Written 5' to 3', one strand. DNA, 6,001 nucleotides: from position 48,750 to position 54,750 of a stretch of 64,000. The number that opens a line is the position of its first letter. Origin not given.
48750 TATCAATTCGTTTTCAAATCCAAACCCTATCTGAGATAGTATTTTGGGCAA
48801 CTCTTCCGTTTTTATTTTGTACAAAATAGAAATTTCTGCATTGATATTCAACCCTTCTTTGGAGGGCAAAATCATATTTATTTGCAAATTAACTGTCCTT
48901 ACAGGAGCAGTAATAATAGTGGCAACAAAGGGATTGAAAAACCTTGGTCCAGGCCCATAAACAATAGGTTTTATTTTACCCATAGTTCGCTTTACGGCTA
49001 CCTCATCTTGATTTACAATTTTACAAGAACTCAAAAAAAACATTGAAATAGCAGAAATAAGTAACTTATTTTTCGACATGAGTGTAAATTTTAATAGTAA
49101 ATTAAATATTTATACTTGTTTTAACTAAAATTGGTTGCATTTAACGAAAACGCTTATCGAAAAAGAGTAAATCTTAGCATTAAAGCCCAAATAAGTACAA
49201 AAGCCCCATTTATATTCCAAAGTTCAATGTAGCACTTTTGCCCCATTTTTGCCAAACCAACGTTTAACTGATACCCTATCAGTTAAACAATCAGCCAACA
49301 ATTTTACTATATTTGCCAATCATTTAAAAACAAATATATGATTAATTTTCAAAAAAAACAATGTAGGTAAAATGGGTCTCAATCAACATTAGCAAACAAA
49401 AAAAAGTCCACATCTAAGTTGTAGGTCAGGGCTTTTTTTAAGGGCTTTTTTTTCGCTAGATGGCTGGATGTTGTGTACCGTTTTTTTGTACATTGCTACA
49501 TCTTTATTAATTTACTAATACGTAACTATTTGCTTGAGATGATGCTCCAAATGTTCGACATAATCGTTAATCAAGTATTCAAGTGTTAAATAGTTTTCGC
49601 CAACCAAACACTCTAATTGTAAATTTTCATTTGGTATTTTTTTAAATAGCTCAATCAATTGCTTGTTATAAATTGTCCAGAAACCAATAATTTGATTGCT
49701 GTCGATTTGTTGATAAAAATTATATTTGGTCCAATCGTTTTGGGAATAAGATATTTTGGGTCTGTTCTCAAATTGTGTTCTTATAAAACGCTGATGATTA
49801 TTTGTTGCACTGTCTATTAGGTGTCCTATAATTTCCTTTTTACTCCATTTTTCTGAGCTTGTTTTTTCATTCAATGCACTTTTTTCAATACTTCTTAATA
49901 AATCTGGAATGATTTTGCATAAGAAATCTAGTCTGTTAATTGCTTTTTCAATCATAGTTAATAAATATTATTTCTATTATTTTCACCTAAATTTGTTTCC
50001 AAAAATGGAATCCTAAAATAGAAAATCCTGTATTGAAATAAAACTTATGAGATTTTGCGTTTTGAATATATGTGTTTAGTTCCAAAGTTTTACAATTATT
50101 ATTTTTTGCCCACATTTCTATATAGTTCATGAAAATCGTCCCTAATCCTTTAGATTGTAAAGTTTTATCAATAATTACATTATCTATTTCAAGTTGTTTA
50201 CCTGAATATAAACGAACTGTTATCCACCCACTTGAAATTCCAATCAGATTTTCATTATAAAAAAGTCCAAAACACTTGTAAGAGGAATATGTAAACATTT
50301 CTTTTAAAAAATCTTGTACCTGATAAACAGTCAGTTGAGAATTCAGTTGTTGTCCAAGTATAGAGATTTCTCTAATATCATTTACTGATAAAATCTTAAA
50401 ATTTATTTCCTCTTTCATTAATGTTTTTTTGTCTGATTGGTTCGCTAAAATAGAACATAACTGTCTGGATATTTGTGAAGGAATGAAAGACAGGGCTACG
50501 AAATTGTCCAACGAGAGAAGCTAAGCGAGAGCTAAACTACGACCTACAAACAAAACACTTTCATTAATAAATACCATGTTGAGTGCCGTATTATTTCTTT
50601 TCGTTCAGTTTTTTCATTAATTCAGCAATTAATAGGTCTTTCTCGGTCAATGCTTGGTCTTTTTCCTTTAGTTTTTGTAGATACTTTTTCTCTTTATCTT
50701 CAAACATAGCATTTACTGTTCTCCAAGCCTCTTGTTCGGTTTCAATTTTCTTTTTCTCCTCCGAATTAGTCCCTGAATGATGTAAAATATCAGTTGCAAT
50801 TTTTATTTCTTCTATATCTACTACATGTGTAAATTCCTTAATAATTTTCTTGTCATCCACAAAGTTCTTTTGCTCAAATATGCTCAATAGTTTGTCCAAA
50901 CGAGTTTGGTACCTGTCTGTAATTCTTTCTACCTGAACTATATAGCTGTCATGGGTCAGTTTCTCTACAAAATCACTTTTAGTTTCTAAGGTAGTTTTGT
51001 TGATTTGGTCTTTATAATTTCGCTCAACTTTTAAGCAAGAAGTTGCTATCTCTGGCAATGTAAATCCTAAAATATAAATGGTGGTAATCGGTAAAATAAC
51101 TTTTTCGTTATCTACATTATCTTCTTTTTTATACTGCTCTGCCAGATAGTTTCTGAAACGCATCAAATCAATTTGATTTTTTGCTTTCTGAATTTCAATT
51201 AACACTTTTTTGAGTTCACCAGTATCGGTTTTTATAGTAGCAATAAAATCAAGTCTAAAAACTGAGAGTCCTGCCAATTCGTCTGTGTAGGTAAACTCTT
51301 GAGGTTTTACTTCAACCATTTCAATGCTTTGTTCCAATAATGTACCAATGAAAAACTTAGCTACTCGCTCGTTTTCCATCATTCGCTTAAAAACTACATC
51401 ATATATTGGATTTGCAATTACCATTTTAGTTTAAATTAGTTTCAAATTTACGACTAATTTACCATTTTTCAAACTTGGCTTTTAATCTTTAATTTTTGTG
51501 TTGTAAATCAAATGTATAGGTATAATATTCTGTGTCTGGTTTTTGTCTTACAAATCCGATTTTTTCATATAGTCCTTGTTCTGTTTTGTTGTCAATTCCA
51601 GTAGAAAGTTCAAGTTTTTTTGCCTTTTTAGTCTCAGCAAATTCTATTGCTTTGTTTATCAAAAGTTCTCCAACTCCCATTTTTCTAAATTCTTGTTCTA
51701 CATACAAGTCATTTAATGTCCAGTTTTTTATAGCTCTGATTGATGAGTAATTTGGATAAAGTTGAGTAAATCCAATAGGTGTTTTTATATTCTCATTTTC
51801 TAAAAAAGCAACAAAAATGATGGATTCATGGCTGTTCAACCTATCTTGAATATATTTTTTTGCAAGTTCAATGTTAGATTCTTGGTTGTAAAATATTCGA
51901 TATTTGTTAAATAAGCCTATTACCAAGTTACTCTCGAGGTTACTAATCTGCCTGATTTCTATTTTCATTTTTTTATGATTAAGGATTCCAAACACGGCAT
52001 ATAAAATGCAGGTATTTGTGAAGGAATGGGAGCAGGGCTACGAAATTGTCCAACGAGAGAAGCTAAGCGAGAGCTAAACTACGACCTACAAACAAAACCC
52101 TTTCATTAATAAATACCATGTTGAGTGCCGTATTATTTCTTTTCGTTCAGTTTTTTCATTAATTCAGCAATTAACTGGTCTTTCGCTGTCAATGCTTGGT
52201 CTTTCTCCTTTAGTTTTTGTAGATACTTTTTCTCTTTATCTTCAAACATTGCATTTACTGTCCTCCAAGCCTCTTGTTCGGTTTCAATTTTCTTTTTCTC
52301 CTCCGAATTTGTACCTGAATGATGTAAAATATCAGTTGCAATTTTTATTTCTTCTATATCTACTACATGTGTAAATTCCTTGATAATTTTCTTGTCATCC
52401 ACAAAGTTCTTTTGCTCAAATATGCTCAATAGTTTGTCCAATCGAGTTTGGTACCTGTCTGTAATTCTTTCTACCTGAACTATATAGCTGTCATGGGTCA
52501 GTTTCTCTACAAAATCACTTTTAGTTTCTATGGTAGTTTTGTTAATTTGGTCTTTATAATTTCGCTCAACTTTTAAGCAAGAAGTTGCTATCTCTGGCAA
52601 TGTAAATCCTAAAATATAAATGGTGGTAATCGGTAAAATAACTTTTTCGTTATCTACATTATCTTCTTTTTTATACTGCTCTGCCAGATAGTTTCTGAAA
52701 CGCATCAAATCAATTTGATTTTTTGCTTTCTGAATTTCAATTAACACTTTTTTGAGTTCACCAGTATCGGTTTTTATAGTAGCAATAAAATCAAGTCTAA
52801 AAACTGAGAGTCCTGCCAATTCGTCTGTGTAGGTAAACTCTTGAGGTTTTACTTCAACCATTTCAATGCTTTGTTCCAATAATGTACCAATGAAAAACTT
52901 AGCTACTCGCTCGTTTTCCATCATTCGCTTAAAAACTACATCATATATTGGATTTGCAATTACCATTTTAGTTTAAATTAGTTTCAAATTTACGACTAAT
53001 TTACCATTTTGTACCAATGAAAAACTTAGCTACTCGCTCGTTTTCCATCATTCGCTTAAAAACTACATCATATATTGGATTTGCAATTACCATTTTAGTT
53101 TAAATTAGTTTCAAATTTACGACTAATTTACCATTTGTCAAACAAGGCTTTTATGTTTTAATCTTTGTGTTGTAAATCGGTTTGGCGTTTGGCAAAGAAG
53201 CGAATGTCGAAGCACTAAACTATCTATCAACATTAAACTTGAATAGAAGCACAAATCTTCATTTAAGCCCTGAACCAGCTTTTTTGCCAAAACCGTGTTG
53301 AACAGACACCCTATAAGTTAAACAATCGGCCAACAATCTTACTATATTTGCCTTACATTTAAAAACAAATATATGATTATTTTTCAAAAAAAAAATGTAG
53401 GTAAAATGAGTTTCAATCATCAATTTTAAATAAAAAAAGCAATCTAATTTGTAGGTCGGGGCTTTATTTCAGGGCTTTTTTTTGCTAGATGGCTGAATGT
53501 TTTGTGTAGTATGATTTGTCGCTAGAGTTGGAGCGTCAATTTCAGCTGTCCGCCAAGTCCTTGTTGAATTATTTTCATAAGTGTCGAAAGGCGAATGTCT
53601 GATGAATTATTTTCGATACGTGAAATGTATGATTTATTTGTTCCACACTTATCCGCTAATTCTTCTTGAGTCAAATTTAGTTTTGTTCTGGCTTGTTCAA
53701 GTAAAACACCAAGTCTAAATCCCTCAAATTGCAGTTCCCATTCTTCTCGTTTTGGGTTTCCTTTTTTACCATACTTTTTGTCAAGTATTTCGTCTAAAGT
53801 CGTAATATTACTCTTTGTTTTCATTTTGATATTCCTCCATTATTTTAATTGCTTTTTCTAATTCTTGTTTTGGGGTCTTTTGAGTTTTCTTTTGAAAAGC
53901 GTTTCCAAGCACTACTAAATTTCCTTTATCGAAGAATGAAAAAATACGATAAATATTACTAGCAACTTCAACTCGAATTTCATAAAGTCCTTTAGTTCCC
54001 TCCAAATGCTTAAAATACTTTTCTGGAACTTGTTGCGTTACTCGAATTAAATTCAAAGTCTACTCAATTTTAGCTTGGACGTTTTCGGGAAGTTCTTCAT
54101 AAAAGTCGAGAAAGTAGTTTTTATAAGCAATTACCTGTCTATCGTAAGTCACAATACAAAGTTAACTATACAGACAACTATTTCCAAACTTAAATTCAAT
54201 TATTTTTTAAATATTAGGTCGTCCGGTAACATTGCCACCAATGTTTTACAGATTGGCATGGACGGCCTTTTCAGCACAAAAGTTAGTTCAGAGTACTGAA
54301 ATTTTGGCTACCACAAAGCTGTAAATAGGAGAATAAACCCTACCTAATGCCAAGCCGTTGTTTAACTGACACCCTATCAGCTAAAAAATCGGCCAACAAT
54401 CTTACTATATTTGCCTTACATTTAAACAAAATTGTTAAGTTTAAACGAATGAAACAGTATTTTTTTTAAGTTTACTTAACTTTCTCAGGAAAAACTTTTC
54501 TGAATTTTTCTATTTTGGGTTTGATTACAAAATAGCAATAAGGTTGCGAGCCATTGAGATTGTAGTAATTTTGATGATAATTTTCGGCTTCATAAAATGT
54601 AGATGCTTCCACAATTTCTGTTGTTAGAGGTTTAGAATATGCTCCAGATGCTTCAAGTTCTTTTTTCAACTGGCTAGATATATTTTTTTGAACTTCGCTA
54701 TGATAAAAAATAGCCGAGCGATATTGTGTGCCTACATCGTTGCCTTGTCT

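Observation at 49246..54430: Three copies of a ~230-bp non-coding element partition an accessory cassette region next to msrA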

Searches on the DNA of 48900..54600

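Call 41: search_rna_families(source=window, start=48900, end=54600, threshold=evalue, max_evalue=5)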
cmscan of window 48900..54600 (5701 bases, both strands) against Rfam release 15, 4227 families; matches with E-value up to 5: 0.
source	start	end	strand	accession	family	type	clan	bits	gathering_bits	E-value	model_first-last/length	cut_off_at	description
